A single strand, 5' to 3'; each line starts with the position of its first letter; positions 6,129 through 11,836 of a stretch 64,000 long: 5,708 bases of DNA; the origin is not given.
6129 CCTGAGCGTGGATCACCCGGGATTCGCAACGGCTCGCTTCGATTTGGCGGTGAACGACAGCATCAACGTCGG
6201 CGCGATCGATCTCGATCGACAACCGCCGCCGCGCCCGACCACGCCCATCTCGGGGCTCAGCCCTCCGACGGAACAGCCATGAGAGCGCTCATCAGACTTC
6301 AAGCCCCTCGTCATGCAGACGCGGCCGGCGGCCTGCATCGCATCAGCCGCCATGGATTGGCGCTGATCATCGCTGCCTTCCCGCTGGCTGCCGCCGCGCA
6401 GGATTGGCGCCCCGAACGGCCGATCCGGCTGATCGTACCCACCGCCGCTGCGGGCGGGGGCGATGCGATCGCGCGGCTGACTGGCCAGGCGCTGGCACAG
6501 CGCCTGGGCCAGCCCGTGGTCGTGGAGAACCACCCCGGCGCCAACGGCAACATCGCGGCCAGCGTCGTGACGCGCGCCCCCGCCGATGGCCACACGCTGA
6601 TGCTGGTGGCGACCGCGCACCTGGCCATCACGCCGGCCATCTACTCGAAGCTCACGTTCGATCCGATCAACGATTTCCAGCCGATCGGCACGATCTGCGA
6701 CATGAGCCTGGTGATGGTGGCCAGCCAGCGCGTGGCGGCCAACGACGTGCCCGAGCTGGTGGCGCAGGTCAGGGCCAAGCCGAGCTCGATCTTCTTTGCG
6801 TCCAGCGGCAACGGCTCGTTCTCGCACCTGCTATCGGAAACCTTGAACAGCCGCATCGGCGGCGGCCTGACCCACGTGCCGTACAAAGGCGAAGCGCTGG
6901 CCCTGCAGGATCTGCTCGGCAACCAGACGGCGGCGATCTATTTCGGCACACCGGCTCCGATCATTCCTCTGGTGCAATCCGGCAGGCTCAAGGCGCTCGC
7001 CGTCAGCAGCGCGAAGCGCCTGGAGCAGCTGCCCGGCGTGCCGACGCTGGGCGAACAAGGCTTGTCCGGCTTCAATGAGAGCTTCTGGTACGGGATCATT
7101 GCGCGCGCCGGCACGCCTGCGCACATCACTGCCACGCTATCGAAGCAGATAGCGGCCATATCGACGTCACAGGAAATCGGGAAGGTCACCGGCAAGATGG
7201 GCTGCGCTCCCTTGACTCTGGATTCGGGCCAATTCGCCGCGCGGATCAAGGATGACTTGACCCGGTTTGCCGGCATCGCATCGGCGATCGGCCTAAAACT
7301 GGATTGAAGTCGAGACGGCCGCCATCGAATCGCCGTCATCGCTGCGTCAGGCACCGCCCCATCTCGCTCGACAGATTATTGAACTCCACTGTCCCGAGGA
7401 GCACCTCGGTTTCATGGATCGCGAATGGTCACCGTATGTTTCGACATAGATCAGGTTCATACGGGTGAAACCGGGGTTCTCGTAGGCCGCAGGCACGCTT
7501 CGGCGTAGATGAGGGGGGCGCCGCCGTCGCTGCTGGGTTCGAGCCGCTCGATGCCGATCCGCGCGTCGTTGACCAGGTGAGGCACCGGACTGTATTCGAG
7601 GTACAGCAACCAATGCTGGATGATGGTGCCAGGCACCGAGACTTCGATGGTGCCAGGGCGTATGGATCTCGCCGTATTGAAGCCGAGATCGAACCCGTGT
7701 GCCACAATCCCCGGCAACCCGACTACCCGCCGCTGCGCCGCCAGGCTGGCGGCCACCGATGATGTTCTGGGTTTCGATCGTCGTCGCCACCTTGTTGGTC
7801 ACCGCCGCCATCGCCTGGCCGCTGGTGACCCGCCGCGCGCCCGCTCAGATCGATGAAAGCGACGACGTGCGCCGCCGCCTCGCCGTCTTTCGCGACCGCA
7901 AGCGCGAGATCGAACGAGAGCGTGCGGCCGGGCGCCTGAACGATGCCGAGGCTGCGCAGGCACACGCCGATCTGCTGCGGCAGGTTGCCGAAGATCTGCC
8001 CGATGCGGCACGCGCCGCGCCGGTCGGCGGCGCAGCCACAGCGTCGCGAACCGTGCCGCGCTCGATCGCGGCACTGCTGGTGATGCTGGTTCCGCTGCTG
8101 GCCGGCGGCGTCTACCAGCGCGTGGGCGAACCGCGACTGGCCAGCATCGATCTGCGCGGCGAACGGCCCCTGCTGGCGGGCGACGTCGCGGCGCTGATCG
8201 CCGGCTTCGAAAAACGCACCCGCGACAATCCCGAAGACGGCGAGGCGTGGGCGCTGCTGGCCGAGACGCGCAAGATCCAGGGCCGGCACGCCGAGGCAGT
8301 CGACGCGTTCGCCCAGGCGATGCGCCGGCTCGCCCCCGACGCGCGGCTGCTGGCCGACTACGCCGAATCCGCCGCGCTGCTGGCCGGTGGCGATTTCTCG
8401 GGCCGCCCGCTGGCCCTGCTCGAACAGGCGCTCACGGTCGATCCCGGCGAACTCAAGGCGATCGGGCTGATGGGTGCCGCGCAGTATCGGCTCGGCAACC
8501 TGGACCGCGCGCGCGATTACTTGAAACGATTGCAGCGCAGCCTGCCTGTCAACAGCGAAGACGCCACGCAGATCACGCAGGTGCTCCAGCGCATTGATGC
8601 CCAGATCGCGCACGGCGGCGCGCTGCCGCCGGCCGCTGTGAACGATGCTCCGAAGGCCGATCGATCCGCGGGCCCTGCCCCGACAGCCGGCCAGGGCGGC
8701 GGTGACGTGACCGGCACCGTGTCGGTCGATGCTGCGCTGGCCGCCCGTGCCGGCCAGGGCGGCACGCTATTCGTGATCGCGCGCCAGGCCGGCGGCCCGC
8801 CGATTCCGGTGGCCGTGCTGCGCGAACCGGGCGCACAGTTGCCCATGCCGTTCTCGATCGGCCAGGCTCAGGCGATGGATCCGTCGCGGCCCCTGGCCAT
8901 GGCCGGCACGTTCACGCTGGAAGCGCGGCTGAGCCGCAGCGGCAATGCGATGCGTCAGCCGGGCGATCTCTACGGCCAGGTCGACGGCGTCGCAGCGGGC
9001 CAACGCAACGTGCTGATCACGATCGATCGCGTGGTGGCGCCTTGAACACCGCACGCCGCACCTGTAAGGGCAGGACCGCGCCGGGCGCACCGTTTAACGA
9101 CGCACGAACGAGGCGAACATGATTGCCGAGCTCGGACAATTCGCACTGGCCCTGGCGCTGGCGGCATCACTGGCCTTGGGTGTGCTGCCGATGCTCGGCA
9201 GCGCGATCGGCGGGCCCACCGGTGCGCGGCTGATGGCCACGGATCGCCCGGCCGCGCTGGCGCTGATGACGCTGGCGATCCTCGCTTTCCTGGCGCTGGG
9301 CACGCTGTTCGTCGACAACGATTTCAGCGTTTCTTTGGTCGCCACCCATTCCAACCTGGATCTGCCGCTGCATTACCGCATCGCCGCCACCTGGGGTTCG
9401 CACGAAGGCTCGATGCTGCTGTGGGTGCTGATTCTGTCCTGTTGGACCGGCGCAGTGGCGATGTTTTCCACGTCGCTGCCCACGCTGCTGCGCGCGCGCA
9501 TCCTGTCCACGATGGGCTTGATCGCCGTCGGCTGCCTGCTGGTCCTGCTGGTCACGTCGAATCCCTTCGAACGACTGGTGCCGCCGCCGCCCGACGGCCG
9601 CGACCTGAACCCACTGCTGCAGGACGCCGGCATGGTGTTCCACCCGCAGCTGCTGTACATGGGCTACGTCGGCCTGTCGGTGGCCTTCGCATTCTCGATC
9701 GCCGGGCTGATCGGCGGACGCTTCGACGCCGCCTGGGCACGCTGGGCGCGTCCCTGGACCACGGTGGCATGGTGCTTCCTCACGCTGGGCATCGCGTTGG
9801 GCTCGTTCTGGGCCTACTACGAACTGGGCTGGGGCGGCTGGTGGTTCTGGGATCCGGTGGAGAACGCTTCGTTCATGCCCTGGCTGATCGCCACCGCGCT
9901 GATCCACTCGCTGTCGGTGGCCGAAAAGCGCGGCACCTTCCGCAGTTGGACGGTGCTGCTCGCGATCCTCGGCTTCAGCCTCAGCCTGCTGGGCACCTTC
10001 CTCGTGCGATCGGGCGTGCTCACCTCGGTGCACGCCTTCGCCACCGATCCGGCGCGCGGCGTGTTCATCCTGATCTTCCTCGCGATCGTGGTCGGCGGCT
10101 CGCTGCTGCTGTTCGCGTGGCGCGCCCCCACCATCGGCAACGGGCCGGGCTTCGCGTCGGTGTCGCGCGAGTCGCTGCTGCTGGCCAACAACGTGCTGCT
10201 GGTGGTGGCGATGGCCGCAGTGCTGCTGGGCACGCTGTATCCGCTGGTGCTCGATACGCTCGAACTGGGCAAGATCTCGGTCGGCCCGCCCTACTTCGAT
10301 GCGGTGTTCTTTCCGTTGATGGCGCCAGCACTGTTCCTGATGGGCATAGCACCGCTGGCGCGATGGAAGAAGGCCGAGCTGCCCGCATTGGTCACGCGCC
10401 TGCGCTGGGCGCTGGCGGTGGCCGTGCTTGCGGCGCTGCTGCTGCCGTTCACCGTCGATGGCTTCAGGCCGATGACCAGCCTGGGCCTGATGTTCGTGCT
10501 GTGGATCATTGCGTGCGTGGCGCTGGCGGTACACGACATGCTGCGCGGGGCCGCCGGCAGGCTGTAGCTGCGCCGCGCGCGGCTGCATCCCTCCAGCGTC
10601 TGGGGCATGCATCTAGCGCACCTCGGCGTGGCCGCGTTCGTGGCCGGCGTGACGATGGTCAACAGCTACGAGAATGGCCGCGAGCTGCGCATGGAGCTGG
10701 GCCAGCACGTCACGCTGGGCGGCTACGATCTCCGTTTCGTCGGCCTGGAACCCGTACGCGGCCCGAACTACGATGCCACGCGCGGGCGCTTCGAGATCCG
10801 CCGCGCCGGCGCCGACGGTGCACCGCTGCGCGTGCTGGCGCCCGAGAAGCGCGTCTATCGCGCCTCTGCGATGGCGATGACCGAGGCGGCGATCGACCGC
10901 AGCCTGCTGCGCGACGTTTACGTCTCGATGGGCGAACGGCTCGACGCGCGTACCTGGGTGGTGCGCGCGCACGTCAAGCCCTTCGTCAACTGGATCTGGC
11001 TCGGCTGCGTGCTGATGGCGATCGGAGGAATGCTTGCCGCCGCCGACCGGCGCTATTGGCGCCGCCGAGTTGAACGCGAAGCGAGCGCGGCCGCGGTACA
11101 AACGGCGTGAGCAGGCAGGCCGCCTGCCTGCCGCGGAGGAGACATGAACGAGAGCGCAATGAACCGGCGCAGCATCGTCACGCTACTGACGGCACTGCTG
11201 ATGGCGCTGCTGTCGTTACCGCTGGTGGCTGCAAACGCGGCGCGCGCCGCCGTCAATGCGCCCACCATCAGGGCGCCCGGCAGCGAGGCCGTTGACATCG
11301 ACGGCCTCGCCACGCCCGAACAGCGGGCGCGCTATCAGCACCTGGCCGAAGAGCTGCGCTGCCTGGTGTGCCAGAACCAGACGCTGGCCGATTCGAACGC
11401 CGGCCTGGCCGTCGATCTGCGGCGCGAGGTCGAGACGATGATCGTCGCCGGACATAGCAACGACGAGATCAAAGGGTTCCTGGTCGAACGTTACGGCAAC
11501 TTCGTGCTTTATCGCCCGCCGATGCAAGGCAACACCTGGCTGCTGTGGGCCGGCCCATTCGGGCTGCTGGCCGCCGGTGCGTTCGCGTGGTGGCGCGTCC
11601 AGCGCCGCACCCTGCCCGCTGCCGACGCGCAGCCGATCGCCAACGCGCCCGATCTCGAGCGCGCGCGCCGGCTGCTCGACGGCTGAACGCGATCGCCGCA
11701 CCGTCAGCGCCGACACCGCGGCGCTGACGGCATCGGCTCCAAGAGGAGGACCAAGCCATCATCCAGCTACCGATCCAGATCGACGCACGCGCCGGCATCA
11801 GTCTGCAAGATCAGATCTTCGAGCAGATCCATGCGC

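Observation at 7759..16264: Oxidative-type hao locus in a heterotroph-style context, fused into one block with a private ccmI-ccmF-ccmH set and a MocR regulator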

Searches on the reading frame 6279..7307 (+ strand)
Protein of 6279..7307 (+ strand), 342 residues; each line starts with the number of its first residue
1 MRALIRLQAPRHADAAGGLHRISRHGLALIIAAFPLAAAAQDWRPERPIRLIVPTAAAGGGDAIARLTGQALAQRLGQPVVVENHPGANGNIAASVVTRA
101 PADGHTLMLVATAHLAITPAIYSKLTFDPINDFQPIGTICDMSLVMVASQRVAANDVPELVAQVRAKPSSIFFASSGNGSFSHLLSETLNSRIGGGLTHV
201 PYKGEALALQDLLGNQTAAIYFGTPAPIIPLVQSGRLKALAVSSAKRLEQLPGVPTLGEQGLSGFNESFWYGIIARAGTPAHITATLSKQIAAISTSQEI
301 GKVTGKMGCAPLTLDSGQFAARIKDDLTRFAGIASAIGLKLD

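Call 61: search_protein_families(library=pfam, proteins=[window:6279-7307:+], max_evalue=0.00001)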
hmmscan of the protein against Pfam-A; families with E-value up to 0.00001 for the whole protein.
window:6279-7307:+ (342 aa): 1 family
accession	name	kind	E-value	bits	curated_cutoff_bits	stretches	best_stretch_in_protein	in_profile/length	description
PF03401.19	TctC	-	3.4e-59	201.1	27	1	64-339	1-274/274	Tripartite tricarboxylate transporter family receptor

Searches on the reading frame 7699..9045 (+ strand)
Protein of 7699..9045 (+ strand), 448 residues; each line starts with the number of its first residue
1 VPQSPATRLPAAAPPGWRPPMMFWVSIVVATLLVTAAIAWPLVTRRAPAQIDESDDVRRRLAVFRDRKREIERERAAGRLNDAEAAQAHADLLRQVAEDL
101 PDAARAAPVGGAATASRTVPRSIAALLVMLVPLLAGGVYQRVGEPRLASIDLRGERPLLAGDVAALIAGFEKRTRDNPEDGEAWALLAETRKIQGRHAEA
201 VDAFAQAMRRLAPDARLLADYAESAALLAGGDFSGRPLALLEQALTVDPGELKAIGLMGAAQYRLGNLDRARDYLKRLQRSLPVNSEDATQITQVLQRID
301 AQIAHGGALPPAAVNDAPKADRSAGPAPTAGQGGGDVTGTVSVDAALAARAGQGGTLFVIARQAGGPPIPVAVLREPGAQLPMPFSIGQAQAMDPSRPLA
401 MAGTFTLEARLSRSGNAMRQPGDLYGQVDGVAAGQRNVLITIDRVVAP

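Call 3: search_protein_families(library=pfam, proteins=[window:7699-9045:+])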
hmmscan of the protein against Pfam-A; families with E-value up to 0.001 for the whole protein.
window:7699-9045:+ (448 aa): 8 families
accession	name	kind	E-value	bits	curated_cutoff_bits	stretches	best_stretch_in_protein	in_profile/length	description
PF23892.1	Ig_CycH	-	1.8e-24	86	27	1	338-443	2-108/108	Cytochrome c-type biogenesis protein H Ig-like domain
PF23914.1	TPR_CcmH_CycH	-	6e-13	49.4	42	1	155-287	24-156/158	Cytochrome c-type biogenesis protein H TPR domain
PF14559.12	TPR_19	-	8.6e-06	26.4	25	1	238-285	11-58/68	Tetratricopeptide repeat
PF07719.23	TPR_2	-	1.1e-05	25.6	27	0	182-209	2-29/34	Tetratricopeptide repeat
PF13431.12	TPR_17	-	3.6e-05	24.2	24.4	0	176-201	8-33/34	Tetratricopeptide repeat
PF00515.34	TPR_1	-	0.00015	21.8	27.8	0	182-207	2-27/34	Tetratricopeptide repeat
PF14316.11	DUF4381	-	0.00024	21.9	27.2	1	12-107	9-90/145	Domain of unknown function (DUF4381)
PF03704.23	BTAD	-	0.00069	20.4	22.1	1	140-212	55-127/146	Bacterial transcriptional activator domain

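Call 4: search_protein_families(library=ncbifam, proteins=[window:7699-9045:+])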
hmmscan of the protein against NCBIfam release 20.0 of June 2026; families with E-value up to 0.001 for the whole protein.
window:7699-9045:+ (448 aa): 4 families
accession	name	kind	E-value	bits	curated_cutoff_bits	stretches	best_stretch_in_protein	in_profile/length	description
TIGR03142.1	cytochro_ccmI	equivalog_domain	4.2e-21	75.4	29.3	1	22-146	1-118/118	c-type cytochrome biogenesis protein CcmI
NF007692.0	PRK10370.1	equivalog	9.7e-07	28.6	306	1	168-271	68-171/206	heme lyase NrfEFG subunit NrfG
TIGR02917.1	PEP_TPR_lipo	equivalog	2.7e-05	22.3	312.2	0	241-286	284-329/899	XrtA/PEP-CTERM system TPR-repeat protein PrsT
NF040959.1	MamA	equivalog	0.00068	19.1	200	0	160-277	50-164/204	magnetosome protein MamA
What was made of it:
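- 7759..9045 (+): ccmI: apocytochrome chaperone of System I, with membrane N-domain, TPR and Ig-like domains. TIGR03142 E 4e-21; PF23914; PF23892 (calls 3, 4).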

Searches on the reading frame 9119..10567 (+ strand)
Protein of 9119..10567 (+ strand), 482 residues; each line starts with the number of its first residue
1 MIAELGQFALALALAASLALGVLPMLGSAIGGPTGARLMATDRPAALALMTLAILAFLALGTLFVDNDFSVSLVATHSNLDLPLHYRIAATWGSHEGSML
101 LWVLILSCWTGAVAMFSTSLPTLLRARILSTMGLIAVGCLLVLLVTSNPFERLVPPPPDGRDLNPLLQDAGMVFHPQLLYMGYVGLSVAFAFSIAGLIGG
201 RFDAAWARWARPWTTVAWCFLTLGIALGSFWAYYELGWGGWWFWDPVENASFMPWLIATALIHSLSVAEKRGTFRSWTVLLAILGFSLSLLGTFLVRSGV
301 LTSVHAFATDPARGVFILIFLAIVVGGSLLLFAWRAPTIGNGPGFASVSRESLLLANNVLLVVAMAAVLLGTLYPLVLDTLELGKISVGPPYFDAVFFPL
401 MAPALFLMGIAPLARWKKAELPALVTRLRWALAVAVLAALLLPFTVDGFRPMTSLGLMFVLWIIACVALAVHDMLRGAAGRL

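Call 3: search_protein_families(library=pfam, proteins=[window:9119-10567:+])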
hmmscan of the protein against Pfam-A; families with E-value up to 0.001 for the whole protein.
window:9119-10567:+ (482 aa): 2 families
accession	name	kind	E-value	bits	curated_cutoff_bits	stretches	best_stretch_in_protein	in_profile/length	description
PF16327.10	CcmF_C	-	1.4e-54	185.9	28.7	1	318-475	1-158/323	Cytochrome c-type biogenesis protein CcmF C-terminal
PF01578.25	Cytochrom_C_asm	-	5.4e-52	176.9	29.9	1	92-298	1-206/212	Cytochrome C assembly protein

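Call 4: search_protein_families(library=ncbifam, proteins=[window:9119-10567:+])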
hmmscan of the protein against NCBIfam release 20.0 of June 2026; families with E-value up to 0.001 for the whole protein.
window:9119-10567:+ (482 aa): 4 families
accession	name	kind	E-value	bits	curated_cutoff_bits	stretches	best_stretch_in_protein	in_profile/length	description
TIGR00353.1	nrfE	subfamily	3.9e-167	557.6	569.05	1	56-469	1-410/578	heme lyase CcmF/NrfE family subunit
TIGR03145.1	cyt_nit_nrfE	subfamily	6.9e-163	543.7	927.3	1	1-469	1-471/631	heme lyase NrfEFG subunit NrfE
NF007691.0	PRK10369.1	subfamily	1.8e-118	396.8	394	1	3-430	5-431/573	heme lyase NrfEFG subunit NrfE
TIGR03144.1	cytochr_II_ccsB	equivalog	1.6e-10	41.2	187.6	1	213-300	163-248/252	c-type cytochrome biogenesis protein CcsB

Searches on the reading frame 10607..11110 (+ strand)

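Call 3: search_protein_families(library=pfam, proteins=[window:10607-11110:+])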
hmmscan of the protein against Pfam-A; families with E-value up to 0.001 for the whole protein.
window:10607-11110:+ (167 aa): 1 family
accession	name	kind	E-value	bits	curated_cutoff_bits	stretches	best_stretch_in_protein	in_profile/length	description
PF16327.10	CcmF_C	-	3.8e-57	194.4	28.7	1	1-148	179-323/323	Cytochrome c-type biogenesis protein CcmF C-terminal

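Call 4: search_protein_families(library=ncbifam, proteins=[window:10607-11110:+])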
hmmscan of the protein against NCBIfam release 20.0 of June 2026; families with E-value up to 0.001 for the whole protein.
window:10607-11110:+ (167 aa): 3 families
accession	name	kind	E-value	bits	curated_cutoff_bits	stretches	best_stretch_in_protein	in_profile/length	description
TIGR00353.1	nrfE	subfamily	4e-40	138.2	569.05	1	1-150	431-577/578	heme lyase CcmF/NrfE family subunit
TIGR03145.1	cyt_nit_nrfE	subfamily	1.4e-37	129.7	927.3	1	1-145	489-630/631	heme lyase NrfEFG subunit NrfE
NF007691.0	PRK10369.1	subfamily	2.4e-22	79.4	394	1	3-147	426-567/573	heme lyase NrfEFG subunit NrfE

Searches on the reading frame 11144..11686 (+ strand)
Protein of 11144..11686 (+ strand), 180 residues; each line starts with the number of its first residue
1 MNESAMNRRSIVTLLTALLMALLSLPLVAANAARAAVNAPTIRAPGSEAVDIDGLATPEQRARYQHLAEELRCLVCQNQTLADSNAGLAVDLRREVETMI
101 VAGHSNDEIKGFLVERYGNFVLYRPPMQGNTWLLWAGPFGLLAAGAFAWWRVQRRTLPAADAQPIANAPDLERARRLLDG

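Call 3: search_protein_families(library=pfam, proteins=[window:11144-11686:+])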
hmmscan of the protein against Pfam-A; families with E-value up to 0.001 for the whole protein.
window:11144-11686:+ (180 aa): 1 family
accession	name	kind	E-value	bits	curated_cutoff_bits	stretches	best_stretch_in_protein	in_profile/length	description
PF03918.19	CcmH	-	2.6e-45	153.6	25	1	48-178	13-143/143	Cytochrome C biogenesis protein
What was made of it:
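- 11144..11686 (+): ccmH: thiol-redox heme lyase subunit with the LRCxxC motif. It follows ccmF directly, with no ccmG between them. PF03918 E 3e-45 (call 3).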

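Call 4: search_protein_families(library=ncbifam, proteins=[window:11144-11686:+])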
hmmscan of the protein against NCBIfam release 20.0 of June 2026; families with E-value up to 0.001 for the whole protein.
window:11144-11686:+ (180 aa): 1 family
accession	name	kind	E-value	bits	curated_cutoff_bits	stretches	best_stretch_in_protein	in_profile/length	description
TIGR03147.1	cyt_nit_nrfF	exception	3.7e-31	107.4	159.2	1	47-155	17-125/126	heme lyase NrfEFG subunit NrfF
